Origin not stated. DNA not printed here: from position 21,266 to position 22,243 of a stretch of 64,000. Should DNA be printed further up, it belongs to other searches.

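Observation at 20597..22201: comF 3' region partially duplicated, with a GC-rich small gene at the junction and an in-frame palindromic mini-insertion in the intact copy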

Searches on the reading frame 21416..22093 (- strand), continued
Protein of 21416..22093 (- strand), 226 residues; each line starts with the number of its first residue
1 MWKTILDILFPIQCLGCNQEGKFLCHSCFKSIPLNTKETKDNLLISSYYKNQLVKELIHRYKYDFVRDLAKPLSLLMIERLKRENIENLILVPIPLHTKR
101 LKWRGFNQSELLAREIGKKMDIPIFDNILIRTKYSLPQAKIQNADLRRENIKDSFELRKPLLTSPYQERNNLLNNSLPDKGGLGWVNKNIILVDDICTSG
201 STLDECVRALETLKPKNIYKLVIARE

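Call 91: predict_structure(alignment_id=A3)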
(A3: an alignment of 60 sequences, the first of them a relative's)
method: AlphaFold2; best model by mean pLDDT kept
length: 226 residues; sequences in the alignment: 60
mean_pLDDT: 90.3   pTM: 0.86
mean pLDDT of the five models: 90.3, 89.8, 89.3, 88.5, 88.0
residues with pLDDT >= 90: 179; 70-90: 24; 50-70: 5; < 50: 18
segments of 3 or more residues with pLDDT < 50: 163-168, 170-181
pLDDT, mean of each block of 10 residues (from residue 1): 84 96 97 97 98 97 96 98 96 97 96 98 96 92 92 93 49 46 78 94 97 96 96
secondary structure, 60 per line:
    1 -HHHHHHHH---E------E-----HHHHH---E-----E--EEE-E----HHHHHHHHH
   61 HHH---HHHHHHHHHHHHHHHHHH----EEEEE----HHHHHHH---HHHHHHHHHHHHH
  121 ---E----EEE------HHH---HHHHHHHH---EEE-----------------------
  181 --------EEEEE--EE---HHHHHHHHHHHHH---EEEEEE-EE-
elements in order: H2-9 H26-30 E43-45 H52-63 H67-84 E89-93 H98-104 H108-120 E129-131 H144-151 E155-157 E189-193 H201-213 E217-222
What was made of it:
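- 21413..22093 (-): Intact comF (ComF/ComFC-type; 226 aa plus stop). It has an N-terminal 4-Cys zinc ribbon and a type-I PRTase domain. The mechanical ORF extends to a TTG at 22201. AF2 model with pLDDT 90.3 (call 91).
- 21536..21618 (.): 83-nt compound palindromic element inside comF. The left unit is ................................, followed by an AT-rich spacer. The right unit is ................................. In the comF frame it is read as (K)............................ Residues 163-181 have pLDDT below 50, while the rest of the model is confident (call 91).
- On ComF/ComFC family (TIGR00201; zinc ribbon plus type-I PRTase): The AF2 model has pLDDT 90 (call 91).
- In the AF2 model, residues 163-181 have pLDDT below 50, while every other 10-residue block is at least 78, and above 90 apart from the N-terminal block (call 91).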
